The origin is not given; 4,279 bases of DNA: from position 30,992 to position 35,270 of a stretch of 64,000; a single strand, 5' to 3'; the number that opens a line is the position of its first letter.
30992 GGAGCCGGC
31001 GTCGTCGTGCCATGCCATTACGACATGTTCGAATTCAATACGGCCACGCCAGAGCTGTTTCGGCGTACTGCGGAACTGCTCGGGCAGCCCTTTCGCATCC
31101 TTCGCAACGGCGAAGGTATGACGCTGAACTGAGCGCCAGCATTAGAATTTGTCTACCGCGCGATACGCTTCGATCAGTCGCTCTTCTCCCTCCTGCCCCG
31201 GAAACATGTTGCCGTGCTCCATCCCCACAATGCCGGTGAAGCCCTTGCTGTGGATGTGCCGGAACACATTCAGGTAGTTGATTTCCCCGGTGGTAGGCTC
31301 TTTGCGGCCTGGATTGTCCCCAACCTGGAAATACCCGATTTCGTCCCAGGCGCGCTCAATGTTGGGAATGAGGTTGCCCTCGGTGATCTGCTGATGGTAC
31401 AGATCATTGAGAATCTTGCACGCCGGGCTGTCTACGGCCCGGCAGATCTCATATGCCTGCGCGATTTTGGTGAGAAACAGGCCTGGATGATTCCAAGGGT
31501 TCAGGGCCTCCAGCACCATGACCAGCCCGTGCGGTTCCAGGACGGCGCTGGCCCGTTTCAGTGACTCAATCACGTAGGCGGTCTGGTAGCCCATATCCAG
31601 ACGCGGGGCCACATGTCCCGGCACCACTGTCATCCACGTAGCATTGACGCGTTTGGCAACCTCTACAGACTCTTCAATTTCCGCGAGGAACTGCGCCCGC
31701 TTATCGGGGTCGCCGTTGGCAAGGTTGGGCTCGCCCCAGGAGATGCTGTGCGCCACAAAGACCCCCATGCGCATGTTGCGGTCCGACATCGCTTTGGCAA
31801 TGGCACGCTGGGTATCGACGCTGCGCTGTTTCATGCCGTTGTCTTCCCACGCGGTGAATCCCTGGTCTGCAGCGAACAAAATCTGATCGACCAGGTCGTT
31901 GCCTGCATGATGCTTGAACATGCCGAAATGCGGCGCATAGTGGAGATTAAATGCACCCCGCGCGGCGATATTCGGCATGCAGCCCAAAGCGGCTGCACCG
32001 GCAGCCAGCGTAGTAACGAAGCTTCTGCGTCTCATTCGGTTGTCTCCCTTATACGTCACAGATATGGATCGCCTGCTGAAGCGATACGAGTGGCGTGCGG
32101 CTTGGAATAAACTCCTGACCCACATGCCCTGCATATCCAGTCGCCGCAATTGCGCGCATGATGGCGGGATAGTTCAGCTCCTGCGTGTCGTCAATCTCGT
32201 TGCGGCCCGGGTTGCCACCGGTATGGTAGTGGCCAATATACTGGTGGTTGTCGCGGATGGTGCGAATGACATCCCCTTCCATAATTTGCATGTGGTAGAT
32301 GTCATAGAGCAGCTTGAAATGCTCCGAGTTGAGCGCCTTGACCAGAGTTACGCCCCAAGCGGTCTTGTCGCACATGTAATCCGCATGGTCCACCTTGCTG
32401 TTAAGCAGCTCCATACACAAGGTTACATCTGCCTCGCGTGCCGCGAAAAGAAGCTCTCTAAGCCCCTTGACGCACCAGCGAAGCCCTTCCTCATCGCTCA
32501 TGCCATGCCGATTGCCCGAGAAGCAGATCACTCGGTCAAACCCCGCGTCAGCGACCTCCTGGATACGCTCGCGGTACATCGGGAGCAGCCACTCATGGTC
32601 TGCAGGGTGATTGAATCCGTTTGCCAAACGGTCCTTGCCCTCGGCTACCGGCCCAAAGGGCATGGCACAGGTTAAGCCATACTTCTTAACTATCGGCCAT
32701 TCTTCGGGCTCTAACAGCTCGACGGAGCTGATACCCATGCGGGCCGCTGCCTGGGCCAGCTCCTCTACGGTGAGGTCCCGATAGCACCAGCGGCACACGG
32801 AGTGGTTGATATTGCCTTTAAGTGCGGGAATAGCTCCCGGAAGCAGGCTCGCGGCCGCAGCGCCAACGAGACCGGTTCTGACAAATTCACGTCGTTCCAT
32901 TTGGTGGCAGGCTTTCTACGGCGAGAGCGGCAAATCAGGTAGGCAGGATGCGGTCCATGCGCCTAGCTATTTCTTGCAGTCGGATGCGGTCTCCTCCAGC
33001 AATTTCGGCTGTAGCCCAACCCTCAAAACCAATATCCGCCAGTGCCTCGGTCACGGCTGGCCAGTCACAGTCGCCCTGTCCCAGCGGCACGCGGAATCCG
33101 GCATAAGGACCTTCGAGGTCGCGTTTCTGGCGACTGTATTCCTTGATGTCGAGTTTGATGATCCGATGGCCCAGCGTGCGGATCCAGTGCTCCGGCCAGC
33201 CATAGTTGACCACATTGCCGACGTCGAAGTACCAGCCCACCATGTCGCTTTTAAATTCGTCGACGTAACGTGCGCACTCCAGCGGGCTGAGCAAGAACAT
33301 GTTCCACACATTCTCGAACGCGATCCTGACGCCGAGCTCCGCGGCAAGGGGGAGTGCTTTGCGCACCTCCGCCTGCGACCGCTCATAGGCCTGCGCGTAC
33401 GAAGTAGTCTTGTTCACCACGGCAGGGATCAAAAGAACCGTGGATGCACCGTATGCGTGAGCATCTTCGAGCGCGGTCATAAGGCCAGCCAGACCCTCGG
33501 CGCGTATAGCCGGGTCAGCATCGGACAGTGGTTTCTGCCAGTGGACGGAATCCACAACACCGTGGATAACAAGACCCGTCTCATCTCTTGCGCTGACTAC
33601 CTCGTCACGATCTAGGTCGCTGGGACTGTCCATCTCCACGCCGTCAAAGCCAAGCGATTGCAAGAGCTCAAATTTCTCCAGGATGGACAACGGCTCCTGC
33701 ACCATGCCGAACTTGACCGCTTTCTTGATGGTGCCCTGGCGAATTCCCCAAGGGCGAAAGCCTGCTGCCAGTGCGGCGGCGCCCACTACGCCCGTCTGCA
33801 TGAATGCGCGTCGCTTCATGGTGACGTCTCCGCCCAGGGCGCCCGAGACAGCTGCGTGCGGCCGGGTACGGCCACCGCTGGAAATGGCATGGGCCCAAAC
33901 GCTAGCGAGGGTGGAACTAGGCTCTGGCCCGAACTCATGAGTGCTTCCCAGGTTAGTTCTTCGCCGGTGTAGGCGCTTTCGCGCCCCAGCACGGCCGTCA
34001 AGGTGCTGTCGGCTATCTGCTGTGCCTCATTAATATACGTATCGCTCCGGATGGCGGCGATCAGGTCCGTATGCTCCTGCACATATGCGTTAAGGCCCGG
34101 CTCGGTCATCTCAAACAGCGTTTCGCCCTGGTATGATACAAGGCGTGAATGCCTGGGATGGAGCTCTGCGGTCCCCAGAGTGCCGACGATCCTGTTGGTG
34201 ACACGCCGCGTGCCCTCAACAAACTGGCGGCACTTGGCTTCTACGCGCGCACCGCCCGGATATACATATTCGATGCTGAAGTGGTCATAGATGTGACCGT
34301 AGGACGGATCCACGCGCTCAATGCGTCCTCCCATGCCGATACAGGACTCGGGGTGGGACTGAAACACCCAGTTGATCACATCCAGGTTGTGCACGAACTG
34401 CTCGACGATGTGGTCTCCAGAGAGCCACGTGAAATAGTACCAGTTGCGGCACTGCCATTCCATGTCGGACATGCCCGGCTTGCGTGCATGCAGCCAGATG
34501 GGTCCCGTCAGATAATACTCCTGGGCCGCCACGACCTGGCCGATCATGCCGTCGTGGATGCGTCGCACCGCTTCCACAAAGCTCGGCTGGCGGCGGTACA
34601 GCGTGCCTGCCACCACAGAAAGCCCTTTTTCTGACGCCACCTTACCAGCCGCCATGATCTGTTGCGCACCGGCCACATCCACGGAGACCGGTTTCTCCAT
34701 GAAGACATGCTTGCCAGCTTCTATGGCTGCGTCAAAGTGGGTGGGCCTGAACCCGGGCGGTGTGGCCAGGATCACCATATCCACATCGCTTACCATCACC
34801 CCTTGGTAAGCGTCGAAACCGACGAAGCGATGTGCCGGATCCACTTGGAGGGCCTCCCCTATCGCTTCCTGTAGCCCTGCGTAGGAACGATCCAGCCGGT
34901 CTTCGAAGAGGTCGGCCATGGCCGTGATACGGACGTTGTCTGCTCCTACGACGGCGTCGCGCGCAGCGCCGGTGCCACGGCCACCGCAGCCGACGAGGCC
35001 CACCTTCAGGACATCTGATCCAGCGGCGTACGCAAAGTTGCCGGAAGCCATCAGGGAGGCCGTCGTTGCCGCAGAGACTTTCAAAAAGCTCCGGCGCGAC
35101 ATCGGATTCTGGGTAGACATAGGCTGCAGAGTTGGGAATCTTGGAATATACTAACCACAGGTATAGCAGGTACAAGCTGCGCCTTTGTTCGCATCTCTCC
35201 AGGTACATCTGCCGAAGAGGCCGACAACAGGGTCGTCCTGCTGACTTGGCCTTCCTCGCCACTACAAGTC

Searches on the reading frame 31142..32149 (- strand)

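Call 49: search_protein_families(library=ncbifam, proteins=[window:31142-32149:-], max_evalue=1e-10)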
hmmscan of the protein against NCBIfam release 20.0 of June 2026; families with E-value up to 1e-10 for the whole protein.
window:31142-32149:- (335 aa): 6 families
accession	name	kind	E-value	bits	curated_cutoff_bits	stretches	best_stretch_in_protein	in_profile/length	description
TIGR03234.1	OH-pyruv-isom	equivalog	2.4e-37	128.6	353.45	1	90-312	20-240/254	hydroxypyruvate isomerase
NF043033.1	OxoTetrIsom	equivalog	7.3e-36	124.2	325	1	85-312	16-237/251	2-oxo-tetronate isomerase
NF007444.0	PRK09997.1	equivalog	1.5e-23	83.6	465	1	148-316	77-245/258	hydroxypyruvate isomerase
NF007441.0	PRK09989.1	equivalog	5.7e-19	68.9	412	1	116-315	44-244/258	HPr family phosphocarrier protein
NF051856.1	PsicseEpim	equivalog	8.4e-16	58.6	300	1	142-323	73-256/287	D-psicose 3-epimerase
NF041099.2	keto_glucon_epim_IolO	equivalog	1.4e-15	57.3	300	1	136-326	71-257/269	5-keto-L-gluconate epimerase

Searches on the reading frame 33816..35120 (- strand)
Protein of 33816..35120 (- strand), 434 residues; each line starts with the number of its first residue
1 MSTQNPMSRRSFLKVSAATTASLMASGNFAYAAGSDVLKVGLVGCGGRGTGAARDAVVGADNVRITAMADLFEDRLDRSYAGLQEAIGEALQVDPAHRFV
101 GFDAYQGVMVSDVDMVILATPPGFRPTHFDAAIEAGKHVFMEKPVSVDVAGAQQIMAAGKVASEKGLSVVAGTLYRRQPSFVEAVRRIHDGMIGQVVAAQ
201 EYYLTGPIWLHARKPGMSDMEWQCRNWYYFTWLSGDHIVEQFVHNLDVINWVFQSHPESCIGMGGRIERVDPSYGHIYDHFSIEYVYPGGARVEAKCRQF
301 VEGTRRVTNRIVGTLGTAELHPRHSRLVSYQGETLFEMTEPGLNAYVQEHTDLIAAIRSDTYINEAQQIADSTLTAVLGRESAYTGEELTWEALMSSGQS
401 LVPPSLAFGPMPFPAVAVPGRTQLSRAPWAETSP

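Call 49: search_protein_families(library=ncbifam, proteins=[window:33816-35120:-], max_evalue=1e-10)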
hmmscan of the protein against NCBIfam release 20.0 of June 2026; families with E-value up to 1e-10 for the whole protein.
window:33816-35120:- (434 aa): 4 families
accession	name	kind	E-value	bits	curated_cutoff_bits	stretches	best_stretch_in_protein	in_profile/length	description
TIGR04380.1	myo_inos_iolG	equivalog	7.8e-16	57.9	355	1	38-277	2-207/330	inositol 2-dehydrogenase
NF040723.1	UDP-GlcNAcDh_Arch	equivalog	3.1e-11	43.4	450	0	38-200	1-145/302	UDP-N-acetylglucosamine 3-dehydrogenase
NF058561.1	BT_2158_fam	equivalog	3.3e-11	42.5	750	1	8-215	1-196/487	glycoside 3-dehydrogenase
NF052479.1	LevoglcsnDh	equivalog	9.3e-11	41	650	0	108-204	69-162/386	levoglucosan dehydrogenase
